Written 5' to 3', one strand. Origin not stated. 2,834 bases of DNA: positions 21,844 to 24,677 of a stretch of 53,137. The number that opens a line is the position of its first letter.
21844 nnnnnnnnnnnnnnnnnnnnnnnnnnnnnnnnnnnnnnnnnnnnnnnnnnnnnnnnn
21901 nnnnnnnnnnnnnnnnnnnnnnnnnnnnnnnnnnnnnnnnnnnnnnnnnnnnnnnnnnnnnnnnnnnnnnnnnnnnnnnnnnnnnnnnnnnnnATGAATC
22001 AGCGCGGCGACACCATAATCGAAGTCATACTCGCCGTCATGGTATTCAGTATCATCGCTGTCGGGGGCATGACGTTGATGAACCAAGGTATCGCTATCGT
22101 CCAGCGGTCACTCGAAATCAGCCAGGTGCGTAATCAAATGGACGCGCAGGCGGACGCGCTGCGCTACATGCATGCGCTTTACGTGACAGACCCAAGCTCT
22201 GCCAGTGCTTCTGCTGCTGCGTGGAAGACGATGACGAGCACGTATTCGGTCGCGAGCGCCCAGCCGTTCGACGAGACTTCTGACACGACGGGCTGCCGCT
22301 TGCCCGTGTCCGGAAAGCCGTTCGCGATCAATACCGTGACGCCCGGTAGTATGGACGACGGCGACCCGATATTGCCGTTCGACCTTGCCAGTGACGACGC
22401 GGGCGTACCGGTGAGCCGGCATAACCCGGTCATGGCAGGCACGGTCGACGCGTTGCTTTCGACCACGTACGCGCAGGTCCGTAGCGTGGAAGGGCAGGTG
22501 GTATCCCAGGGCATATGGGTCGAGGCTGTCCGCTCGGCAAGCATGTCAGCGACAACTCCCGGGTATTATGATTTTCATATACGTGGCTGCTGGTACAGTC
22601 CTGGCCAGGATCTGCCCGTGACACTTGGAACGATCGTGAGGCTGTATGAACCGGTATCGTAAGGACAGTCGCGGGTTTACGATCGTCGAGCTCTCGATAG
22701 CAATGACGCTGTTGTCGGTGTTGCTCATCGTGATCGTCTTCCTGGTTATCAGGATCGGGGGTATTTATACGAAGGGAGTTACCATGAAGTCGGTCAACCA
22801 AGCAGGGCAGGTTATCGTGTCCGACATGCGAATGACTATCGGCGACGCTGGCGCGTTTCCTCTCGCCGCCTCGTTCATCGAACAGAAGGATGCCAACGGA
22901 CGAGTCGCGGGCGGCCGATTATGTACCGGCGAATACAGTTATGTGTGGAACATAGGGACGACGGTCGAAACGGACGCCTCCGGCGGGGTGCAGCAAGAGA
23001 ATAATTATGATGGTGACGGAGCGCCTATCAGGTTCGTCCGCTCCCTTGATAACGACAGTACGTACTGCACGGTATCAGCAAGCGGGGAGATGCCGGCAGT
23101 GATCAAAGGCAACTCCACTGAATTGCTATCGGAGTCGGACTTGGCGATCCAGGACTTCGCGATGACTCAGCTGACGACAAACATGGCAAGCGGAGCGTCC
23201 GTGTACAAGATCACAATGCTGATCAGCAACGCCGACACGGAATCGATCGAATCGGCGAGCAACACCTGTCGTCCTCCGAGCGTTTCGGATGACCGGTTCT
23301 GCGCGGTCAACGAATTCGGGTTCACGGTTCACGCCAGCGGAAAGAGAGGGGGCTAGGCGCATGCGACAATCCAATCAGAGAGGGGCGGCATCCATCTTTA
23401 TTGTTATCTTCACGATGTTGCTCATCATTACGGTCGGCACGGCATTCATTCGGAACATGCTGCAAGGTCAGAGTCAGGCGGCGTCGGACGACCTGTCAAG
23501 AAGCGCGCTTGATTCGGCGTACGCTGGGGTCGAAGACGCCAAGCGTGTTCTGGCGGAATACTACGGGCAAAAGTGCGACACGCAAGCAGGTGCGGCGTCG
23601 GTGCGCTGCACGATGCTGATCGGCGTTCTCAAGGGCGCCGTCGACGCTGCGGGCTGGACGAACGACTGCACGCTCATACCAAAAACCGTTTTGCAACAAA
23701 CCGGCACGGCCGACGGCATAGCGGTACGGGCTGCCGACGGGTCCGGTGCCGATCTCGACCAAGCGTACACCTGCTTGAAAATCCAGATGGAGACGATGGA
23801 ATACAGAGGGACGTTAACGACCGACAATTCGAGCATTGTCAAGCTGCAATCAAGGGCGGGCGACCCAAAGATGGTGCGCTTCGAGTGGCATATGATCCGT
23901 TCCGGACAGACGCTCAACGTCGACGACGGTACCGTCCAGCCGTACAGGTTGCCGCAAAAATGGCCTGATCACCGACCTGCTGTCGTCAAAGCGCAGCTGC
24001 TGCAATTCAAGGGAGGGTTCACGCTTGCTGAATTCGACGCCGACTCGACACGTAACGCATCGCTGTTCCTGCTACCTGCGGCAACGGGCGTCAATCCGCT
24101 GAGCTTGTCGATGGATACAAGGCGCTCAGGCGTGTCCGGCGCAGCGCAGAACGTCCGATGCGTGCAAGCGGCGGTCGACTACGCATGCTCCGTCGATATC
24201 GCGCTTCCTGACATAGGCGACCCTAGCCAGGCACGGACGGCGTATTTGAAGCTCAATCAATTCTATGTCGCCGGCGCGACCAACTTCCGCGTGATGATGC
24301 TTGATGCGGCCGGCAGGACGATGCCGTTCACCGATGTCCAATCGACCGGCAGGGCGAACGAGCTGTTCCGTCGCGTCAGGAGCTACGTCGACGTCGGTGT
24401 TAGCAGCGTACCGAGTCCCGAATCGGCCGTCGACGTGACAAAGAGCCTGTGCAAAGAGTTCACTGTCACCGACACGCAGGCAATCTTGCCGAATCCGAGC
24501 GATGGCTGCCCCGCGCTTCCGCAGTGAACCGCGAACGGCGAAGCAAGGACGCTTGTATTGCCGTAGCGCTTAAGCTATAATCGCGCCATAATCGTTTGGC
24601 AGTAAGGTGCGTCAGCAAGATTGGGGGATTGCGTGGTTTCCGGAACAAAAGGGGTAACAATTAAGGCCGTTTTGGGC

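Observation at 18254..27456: Type-IV-pilus-like minor-pilin locus flanked by a vWA protein and an RCC1 beta-propeller: a possible split PilY1-type tip adhesin module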

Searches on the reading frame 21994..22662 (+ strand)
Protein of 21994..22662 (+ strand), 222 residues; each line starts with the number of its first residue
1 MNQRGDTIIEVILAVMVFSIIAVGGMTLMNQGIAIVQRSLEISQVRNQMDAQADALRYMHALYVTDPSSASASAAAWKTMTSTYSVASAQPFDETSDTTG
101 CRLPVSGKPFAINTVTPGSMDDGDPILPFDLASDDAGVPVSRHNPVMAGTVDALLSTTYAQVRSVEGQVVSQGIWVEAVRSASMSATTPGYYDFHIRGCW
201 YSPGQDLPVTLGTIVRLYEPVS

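Call 3: search_protein_families(library=pfam, max_evalue=1, proteins=[window:21994-22662:+])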
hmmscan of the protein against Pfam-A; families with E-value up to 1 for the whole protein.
window:21994-22662:+ (222 aa): 1 family
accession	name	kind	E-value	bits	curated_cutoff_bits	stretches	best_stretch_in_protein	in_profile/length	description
PF07963.17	N_methyl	-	0.0066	16.4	21.2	1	2-24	3-25/27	Prokaryotic N-terminal methylation motif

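Call 59: search_protein_families(library=ncbifam, max_evalue=0.1, proteins=[window:21994-22662:+])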
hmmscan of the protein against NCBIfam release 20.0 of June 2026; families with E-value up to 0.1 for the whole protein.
window:21994-22662:+ (222 aa): 2 families
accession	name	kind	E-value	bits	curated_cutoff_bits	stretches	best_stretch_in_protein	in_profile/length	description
TIGR02532.1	IV_pilin_GFxxxE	domain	0.0096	15.7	16.3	1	7-25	5-23/24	prepilin-type N-terminal cleavage/methylation domain-containing protein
TIGR01711.1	gspJ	equivalog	0.023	14.5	64.85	1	4-48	1-41/192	type II secretion system minor pseudopilin GspJ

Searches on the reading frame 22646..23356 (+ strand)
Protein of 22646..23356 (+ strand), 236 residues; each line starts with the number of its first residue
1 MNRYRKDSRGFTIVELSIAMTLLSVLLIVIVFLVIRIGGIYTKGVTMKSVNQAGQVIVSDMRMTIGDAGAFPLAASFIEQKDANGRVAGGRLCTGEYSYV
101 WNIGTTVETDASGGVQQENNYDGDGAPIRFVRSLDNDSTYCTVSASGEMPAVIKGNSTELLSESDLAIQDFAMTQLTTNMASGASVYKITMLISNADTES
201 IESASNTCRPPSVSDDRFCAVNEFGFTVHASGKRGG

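Call 3: search_protein_families(library=pfam, max_evalue=1, proteins=[window:22646-23356:+])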
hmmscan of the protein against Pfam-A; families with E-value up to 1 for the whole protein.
window:22646-23356:+ (236 aa): 1 family
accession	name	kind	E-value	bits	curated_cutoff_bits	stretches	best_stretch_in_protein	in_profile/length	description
PF07963.17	N_methyl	-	2e-06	27.5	21.2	1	5-30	1-26/27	Prokaryotic N-terminal methylation motif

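Call 8: find_encoding_contigs(protein=window:22646-23356:+, flank=10000, max_places=6)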
Protein window:22646-23356:+ (236 aa): 3 contigs read that carry it; 3 places shown.
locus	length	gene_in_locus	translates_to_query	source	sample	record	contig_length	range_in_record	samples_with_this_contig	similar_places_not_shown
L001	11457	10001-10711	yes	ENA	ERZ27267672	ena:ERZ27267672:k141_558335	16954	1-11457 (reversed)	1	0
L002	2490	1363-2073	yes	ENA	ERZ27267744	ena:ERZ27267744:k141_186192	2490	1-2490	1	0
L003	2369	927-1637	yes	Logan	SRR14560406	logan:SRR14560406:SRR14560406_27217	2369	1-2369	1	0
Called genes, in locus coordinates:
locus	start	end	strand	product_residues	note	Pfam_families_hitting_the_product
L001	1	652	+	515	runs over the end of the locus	PF02151:UVR (weak), PF08459:UvrC_RNaseH_dom, PF14520:HHH_5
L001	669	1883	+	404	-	PF05195:AMP_N, PF00557:Peptidase_M24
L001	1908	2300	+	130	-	PF04020:Phage_holin_4_2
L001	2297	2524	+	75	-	PF03840:SecG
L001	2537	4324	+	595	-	PF00496:SBP_bac_5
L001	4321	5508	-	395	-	PF07690:MFS_1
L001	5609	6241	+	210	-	-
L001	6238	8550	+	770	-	-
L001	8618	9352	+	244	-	-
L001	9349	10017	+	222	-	-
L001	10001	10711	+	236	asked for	PF07963:N_methyl (weak)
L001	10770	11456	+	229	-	?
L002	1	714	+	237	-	?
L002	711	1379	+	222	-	-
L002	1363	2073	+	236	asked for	PF07963:N_methyl (weak)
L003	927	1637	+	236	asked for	PF07963:N_methyl (weak)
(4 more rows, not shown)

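Call 59: search_protein_families(library=ncbifam, max_evalue=0.1, proteins=[window:22646-23356:+])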
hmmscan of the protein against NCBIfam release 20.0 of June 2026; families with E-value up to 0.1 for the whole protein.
window:22646-23356:+ (236 aa): 5 families
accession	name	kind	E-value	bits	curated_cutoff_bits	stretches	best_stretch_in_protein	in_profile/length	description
TIGR02532.1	IV_pilin_GFxxxE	domain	0.00028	20.6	16.3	1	9-30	2-23/24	prepilin-type N-terminal cleavage/methylation domain-containing protein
NF041593.1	histid_kinase_PdhS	equivalog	0.018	13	2000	0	115-161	245-289/1041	cell-division control histidine kinase PdhS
TIGR02599.1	TIGR02599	subfamily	0.03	13.6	256.5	1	10-36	1-27/361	Verru_Chthon cassette protein C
NF007848.0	PRK10557.1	equivalog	0.046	13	120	1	3-29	5-31/192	prepilin peptidase-dependent protein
NF040999.1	pilin_ComGC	equivalog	0.075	13.2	75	0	9-31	2-24/84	competence type IV pilus major pilin ComGC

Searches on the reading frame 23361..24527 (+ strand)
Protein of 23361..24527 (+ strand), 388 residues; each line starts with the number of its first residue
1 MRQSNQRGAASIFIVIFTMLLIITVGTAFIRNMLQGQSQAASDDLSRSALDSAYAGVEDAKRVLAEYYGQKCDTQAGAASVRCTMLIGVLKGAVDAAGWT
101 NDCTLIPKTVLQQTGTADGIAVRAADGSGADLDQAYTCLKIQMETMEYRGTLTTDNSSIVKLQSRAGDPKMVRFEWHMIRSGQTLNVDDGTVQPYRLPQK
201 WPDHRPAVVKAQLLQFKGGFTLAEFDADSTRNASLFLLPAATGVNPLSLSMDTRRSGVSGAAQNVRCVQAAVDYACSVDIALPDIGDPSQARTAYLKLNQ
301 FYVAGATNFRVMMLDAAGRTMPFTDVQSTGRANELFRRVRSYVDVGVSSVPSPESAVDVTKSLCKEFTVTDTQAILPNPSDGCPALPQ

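Call 3: search_protein_families(library=pfam, max_evalue=1, proteins=[window:23361-24527:+])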
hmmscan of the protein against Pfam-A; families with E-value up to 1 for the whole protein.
window:23361-24527:+ (388 aa): 1 family
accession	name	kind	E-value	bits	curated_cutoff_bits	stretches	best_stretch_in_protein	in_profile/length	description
PF11346.13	DUF3149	-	0.17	11.9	23.2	1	8-35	10-37/40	Protein of unknown function (DUF3149)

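Call 19: find_homologous_proteins(query=window:23361-24527:+)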
Query window:23361-24527:+ (388 aa): 157 proteins with E <= 0.001 among 8000 candidates; the best 120 are listed.
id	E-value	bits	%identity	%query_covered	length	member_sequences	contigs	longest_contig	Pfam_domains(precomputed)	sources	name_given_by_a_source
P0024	7.4e-243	823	100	95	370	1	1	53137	-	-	-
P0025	1.1e-120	421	55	97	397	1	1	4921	-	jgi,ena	-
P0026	1.7e-114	401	53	98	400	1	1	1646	-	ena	-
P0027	1.5e-109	384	50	99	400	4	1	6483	-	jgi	-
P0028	5.7e-109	382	49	99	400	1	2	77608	-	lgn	-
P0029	5.2e-107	376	50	96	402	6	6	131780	-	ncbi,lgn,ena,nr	ncbi:MAG: hypothetical protein QG549_456 [Patescibacteria group bacterium]|nr:hypothetical protein [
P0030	1.0e-102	362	50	100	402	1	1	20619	-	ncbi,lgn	ncbi:MAG: hypothetical protein WAW80_00835 [Candidatus Saccharimonadales bacterium]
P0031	2.1e-101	358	48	99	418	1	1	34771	-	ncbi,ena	-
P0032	5.9e-101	356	49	99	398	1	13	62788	-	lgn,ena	-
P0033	1.5e-99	351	48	99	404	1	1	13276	-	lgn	-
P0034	2.5e-99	351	48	100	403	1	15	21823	-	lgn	-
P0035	9.5e-98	345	47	99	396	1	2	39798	-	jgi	jgi:hypothetical protein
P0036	1.1e-97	345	48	98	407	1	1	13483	-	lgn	-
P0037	2.3e-97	344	48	99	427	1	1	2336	-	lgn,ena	-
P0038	4.4e-95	337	46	99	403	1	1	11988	-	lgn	-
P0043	1.6e-88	315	45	99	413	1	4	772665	-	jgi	jgi:hypothetical protein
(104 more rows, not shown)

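Call 20: find_encoding_contigs(protein=P0043, flank=10000, max_places=1)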
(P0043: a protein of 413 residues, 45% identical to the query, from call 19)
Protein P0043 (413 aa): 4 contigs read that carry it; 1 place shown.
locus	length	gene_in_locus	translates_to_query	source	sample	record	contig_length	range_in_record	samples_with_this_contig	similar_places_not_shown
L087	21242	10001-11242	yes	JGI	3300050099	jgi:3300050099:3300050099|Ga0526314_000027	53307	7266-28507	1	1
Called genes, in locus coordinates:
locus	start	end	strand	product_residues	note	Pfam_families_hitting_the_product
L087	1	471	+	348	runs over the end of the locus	PF25216:Volactin (faint), PF11104:PilM_2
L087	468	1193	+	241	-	-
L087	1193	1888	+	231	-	-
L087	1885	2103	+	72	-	-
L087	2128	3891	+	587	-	PF05157:MshEN, PF00437:T2SSE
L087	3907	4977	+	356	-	PF00437:T2SSE, PF13191:AAA_16 (weak), PF13401:AAA_22 (weak)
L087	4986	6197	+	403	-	PF28597:T2SSF_N, PF00482:T2SSF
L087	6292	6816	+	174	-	-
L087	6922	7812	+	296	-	PF06750:A24_N_bact, PF01478:Peptidase_A24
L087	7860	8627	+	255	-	-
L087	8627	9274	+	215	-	-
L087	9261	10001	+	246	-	-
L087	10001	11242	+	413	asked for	-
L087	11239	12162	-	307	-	PF02899:Phage_int_SAM_1, PF13102:Phage_int_SAM_5 (weak), PF13495:Phage_int_SAM_4 (weak), PF00589:Phage_integrase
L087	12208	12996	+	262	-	PF02673:BacA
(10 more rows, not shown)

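Call 21: find_encoding_contigs(protein=P0028, flank=10000, max_places=1)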
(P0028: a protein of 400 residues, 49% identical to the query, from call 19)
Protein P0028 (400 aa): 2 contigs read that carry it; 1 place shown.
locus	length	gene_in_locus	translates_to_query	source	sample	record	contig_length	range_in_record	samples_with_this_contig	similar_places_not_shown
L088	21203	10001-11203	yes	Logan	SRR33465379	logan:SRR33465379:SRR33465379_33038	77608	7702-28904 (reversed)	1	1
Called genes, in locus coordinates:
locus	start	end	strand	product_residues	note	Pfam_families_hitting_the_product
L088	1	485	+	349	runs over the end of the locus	PF11104:PilM_2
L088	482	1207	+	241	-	-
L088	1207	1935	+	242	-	-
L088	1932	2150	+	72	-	-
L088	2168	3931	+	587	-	PF05157:MshEN, PF00437:T2SSE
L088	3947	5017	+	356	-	PF00437:T2SSE, PF13191:AAA_16 (weak), PF13401:AAA_22 (weak)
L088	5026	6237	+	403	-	PF28597:T2SSF_N (weak), PF00482:T2SSF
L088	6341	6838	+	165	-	-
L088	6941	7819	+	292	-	PF06750:A24_N_bact, PF01478:Peptidase_A24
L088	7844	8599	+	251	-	-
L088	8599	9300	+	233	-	-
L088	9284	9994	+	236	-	-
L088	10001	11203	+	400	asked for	-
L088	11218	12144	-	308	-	PF13102:Phage_int_SAM_5, PF02899:Phage_int_SAM_1, PF13495:Phage_int_SAM_4 (weak), PF00589:Phage_integrase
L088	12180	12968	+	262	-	PF02673:BacA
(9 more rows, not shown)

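Call 22: find_encoding_contigs(protein=P0029, flank=10000, max_places=1)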
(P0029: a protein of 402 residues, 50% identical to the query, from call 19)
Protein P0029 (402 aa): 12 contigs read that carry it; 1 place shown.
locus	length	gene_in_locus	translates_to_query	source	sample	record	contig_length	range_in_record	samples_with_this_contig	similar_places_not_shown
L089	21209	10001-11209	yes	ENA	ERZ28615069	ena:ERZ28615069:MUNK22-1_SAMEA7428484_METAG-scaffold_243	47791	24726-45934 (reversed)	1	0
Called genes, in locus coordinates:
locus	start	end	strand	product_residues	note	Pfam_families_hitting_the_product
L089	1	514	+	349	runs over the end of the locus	PF11104:PilM_2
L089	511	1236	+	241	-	-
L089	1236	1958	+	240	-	-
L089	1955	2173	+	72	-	-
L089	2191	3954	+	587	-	PF05157:MshEN, PF00437:T2SSE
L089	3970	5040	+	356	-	PF00437:T2SSE, PF13191:AAA_16 (weak), PF13401:AAA_22 (weak)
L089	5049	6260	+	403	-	PF28597:T2SSF_N, PF00482:T2SSF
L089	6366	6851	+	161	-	-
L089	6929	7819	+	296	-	PF06750:A24_N_bact, PF01478:Peptidase_A24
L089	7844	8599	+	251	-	-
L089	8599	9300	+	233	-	-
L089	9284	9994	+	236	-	PF07963:N_methyl (weak)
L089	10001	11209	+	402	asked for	-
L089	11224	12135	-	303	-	PF02899:Phage_int_SAM_1, PF13102:Phage_int_SAM_5, PF13495:Phage_int_SAM_4 (weak), PF00589:Phage_integrase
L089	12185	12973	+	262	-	PF02673:BacA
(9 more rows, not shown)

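Call 46: find_encoding_contigs(protein=P0025, flank=6000, max_places=2)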
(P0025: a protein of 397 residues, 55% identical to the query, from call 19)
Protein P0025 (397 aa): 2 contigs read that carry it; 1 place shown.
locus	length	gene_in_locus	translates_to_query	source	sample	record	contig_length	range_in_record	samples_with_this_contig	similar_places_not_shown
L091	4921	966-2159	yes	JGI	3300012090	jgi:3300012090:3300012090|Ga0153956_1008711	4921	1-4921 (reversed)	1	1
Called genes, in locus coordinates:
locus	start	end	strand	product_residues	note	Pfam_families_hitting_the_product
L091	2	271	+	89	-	?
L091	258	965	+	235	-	-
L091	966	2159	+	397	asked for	-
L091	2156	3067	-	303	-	PF02899:Phage_int_SAM_1, PF13102:Phage_int_SAM_5 (weak), PF13495:Phage_int_SAM_4 (weak), PF00589:Phage_integrase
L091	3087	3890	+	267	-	PF02673:BacA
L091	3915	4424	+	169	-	PF00334:NDK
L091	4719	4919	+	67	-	?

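Call 59: search_protein_families(library=ncbifam, max_evalue=0.1, proteins=[window:23361-24527:+])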
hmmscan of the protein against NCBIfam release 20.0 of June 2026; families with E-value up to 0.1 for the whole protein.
window:23361-24527:+ (388 aa): 2 families
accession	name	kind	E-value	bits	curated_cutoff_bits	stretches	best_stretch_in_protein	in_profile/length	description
NF008004.0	PRK10733.1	equivalog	0.035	12.1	1008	1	9-41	99-131/644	ATP-dependent zinc metalloprotease FtsH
NF009989.0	PRK13455.1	equivalog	0.052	13.6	249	1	13-81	31-99/185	F0F1 ATP synthase subunit B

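Call 65: find_related_loci(query=A3, collection=metagenome_contigs, flank=10000)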
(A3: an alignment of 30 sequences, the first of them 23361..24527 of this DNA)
Query A3 (388 aa) in metagenome_contigs; peptide patterns used: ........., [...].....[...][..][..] (x = any residue, [..] = any of these).
600 stretches matched a pattern (row limit reached: there are more); 424 encode a relative of the query (tblastn E <= 1e-3); the best 80 are kept; 80 distinct loci.
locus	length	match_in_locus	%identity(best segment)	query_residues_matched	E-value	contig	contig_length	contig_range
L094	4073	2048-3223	49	4-387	6e-109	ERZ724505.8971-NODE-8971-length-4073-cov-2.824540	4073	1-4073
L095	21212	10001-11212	43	1-388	4e-97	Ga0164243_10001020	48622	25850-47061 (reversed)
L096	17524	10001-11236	42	2-388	4e-82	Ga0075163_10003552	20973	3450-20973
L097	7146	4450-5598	43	5-374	1e-79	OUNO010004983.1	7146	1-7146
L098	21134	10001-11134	40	6-375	2e-78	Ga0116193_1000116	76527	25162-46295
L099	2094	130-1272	41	6-379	3e-79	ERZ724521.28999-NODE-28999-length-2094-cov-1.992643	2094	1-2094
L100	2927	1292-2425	41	6-379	7e-72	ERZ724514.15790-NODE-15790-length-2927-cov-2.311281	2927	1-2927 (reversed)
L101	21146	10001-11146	40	2-371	2e-70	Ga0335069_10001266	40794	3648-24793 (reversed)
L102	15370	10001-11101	41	6-371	7e-68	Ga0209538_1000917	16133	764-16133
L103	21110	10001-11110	39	6-377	2e-67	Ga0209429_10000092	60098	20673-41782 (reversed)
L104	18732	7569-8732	38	6-370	7e-67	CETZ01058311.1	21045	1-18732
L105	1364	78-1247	39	2-386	1e-70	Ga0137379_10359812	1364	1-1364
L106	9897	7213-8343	40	7-371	9e-66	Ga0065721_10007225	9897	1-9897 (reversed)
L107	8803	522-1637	38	6-374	2e-65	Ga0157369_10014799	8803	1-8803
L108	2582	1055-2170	38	6-374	3e-66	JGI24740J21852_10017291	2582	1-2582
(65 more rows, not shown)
